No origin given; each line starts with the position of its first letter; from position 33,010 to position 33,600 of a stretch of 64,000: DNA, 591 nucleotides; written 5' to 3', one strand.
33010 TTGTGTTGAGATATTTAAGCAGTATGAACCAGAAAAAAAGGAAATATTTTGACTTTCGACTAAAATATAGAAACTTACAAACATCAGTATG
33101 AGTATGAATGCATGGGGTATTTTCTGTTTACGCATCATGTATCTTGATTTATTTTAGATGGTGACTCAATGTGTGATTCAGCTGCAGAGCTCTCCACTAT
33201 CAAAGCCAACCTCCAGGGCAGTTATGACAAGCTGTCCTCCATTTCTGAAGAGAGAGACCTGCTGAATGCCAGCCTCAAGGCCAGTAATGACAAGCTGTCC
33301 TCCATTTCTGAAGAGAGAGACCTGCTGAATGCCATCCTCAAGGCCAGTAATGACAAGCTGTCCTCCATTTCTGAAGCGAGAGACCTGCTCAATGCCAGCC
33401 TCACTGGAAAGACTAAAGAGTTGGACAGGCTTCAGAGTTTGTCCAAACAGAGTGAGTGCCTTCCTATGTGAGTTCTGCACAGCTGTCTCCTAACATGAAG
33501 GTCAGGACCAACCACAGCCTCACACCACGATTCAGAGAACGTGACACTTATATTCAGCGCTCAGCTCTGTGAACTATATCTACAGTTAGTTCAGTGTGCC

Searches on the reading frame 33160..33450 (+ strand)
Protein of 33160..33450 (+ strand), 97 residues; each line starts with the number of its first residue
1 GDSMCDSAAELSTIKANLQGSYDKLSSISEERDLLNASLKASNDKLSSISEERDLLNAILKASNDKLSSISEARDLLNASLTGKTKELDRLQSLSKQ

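Call 5: find_homologous_proteins(query=window:33160-33450:+)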
Query seq(97 aa) (97 aa): 13 proteins with E <= 0.001 among 2337 candidates.
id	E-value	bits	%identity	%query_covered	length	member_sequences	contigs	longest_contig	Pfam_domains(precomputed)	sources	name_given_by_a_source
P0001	9.4e-19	85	48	97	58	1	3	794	-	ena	-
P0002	4.5e-15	73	57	95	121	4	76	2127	-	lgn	-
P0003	4.0e-11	61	56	81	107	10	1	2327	-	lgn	-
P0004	1.1e-10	59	56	81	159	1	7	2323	-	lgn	-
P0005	1.7e-8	52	62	57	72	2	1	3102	-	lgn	-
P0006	5.6e-8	51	63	56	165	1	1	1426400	PF00059.28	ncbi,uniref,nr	ncbi:CD209 antigen-like [Neolamprologus brichardi]|uniref:CD209 antigen-like n=1 Tax=Neolamprologus 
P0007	1.4e-7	49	45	95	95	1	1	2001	-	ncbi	-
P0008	1.0e-6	47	79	39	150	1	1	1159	-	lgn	-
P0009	2.0e-6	46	59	56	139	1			PF00059.28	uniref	uniref:CD209 antigen-like protein A n=1 Tax=Oreochromis niloticus TaxID=8128 RepID=A0A669B7W2_ORENI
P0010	2.6e-6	45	58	54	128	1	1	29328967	-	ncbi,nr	ncbi:unnamed protein product [Oreochromis niloticus]|nr:unnamed protein product [Mustela putorius fu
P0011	5.9e-6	44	43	97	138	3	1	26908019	-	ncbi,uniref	ncbi:hypothetical protein VZT92_002032 [Zoarces viviparus]|uniref:Uncharacterized protein n=1 Tax=Zo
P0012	9.6e-6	43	43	95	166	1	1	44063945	-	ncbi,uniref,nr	ncbi:C-type lectin domain family 4 member M-like [Sebastes umbrosus]|uniref:C-type lectin domain fam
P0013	4.4e-5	41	43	97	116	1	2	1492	-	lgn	-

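Call 15: list_cluster_members(proteins=[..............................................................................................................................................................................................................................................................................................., P0014, P0001])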
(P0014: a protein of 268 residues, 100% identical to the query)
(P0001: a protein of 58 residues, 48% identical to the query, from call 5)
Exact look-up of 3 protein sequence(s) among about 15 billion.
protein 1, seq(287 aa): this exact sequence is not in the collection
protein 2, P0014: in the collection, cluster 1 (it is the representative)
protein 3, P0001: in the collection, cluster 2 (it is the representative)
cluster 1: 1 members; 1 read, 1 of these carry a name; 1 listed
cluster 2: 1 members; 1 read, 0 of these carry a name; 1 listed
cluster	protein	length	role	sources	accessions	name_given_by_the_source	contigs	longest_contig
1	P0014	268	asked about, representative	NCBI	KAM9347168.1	CD209 antigen-like protein A [Symphorus nematophorus]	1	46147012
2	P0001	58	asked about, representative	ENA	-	-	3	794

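Call 18: find_encoding_contigs(protein=P0001, flank=5000, max_places=6)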
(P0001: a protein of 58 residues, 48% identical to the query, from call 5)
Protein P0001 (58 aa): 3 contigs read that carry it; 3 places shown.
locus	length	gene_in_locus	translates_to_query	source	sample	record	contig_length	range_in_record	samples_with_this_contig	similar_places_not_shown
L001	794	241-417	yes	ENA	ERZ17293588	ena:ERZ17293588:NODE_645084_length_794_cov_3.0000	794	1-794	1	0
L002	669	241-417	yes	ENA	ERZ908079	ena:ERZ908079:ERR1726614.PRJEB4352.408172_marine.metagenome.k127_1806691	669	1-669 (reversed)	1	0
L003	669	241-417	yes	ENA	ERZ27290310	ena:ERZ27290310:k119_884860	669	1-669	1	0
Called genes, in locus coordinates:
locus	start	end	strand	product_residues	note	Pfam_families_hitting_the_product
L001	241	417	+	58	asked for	-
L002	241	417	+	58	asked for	-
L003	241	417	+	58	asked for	-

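Call 44: predict_structure(alignment_id=A3)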
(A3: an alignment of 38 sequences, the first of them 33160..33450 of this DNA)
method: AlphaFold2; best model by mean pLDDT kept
length: 97 residues; sequences in the alignment: 38
mean_pLDDT: 95.6   pTM: 0.59
mean pLDDT of the five models: 95.6, 95.0, 94.8, 94.5, 93.8
residues with pLDDT >= 90: 88; 70-90: 6; 50-70: 3; < 50: 0
segments of 3 or more residues with pLDDT < 50: none
pLDDT, mean of each block of 10 residues (from residue 1): 77 95 98 99 99 99 98 98 98 95
secondary structure, 60 per line:
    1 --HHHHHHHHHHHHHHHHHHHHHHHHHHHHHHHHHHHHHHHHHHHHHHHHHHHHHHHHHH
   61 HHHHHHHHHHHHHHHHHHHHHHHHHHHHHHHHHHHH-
elements in order: H3-96
